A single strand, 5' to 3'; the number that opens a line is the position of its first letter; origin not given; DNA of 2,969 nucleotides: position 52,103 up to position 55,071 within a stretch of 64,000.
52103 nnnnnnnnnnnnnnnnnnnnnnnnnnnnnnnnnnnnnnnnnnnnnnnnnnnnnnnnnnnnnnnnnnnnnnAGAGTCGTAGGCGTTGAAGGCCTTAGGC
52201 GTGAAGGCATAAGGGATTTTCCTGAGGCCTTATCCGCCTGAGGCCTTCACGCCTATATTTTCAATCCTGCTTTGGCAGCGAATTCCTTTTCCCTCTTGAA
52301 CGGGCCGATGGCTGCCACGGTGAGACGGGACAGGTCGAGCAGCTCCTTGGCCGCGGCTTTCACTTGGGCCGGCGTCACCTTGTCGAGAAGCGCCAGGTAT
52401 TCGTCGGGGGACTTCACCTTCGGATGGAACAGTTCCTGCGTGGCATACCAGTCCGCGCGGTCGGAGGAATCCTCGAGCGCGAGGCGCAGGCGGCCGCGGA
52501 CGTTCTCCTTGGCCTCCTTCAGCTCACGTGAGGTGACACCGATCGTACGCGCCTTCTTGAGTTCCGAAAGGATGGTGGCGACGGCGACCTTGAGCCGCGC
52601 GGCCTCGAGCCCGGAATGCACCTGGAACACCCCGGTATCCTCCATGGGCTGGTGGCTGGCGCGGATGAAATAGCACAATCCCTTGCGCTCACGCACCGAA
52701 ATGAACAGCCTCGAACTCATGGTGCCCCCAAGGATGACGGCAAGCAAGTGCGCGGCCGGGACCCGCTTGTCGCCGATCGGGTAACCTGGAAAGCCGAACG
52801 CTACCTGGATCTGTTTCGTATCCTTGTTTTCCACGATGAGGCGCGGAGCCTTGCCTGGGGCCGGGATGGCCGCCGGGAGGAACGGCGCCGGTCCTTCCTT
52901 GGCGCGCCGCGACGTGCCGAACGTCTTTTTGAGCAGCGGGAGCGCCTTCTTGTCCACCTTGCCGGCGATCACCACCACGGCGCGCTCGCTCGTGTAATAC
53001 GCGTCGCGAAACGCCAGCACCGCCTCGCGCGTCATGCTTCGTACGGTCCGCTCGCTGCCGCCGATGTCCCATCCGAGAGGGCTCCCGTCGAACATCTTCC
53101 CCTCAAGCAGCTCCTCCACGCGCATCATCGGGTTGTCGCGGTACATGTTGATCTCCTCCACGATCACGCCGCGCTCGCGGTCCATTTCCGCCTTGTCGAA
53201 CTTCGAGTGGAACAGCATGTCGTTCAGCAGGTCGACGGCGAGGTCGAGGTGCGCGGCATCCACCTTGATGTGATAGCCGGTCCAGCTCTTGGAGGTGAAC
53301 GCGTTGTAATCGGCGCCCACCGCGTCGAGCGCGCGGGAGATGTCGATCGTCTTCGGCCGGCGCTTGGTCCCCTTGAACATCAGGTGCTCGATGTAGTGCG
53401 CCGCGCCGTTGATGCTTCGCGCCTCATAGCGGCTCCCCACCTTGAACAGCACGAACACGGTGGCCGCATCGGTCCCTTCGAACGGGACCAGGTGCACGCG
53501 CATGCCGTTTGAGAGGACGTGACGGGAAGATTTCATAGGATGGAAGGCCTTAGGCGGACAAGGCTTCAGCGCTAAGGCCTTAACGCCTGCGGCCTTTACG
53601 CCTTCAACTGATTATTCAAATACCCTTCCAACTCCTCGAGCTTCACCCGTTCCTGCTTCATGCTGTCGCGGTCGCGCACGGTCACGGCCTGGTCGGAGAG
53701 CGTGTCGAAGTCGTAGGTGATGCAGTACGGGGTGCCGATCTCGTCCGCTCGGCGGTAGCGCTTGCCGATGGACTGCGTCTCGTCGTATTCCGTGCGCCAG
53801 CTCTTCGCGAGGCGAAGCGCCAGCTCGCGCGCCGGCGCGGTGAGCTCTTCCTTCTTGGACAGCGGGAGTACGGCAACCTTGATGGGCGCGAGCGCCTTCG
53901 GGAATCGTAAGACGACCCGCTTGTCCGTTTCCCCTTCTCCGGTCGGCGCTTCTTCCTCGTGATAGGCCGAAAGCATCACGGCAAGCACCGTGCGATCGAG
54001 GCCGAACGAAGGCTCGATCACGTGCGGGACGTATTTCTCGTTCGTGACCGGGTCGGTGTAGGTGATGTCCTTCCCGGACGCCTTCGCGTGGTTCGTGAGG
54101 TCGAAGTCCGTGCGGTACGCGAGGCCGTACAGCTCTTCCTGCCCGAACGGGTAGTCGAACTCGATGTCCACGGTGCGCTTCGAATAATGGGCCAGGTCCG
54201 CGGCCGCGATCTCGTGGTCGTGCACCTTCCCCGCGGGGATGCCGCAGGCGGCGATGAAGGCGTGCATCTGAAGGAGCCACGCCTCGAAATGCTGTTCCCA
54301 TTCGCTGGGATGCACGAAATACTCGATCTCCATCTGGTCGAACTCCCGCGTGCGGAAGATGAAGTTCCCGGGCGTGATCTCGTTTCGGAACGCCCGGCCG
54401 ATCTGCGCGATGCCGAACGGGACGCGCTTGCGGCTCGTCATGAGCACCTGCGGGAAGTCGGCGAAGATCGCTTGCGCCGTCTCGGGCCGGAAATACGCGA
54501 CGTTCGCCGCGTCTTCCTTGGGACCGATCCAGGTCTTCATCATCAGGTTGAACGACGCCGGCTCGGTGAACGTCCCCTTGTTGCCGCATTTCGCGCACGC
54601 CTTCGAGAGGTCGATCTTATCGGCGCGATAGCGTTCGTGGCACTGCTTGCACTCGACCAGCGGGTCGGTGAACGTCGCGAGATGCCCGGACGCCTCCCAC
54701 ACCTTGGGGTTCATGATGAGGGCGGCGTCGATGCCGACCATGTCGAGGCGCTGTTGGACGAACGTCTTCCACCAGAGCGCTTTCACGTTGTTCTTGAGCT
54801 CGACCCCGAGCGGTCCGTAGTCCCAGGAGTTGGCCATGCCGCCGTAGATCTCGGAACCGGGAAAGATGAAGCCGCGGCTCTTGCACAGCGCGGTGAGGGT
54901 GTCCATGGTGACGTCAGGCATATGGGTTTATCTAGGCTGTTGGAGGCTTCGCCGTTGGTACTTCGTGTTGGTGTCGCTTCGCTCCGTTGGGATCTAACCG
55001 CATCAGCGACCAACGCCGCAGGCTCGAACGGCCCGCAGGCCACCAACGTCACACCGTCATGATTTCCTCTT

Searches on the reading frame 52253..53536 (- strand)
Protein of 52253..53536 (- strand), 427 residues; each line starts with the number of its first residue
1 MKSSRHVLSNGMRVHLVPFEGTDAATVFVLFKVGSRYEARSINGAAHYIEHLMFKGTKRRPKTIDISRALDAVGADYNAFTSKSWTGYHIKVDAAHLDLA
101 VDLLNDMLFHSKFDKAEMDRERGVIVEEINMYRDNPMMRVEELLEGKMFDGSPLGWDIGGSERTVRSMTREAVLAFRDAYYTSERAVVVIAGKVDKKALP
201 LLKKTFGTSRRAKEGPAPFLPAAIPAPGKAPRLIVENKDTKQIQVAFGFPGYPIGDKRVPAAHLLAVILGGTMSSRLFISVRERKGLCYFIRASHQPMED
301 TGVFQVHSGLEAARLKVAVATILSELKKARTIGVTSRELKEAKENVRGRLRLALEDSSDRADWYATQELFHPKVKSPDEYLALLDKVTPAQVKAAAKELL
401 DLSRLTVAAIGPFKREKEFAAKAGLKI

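Call 24: search_protein_families(library=pfam, proteins=[window:52253-53536:-], max_evalue=0.001)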
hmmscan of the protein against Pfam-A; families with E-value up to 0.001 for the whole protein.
window:52253-53536:- (427 aa): 2 families
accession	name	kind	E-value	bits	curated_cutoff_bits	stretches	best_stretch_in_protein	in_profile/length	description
PF05193.26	Peptidase_M16_C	-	1.9e-38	132.6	23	1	167-345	1-180/181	Peptidase M16 inactive domain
PF00675.25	Peptidase_M16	-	6.8e-35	120.6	22.3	1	21-156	9-143/149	Insulinase (Peptidase family M16)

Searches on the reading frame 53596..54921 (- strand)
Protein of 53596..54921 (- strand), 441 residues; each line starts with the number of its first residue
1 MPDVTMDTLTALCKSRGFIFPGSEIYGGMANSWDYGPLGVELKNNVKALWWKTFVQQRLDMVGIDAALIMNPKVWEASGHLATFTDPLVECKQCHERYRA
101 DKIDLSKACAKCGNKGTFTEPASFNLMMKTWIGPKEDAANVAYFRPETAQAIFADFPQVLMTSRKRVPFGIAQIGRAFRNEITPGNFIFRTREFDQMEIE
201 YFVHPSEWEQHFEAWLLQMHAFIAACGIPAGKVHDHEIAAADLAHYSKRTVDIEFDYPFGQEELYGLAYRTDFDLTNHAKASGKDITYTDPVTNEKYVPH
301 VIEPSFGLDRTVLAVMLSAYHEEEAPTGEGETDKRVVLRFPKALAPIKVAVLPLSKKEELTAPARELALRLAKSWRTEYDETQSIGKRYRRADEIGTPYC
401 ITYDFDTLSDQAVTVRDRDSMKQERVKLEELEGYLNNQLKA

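Call 24: search_protein_families(library=pfam, proteins=[window:53596-54921:-], max_evalue=0.001)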
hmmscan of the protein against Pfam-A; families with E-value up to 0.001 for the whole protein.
window:53596-54921:- (441 aa): 2 families
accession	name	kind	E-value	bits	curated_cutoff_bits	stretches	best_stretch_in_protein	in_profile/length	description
PF03129.25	HGTP_anticodon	-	4.2e-23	81.8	21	1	348-437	1-93/94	Anticodon binding domain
PF00587.30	tRNA-synt_2b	-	3.9e-11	43.8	29.3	1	142-316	11-176/179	tRNA synthetase class II core domain (G, H, P, S and T)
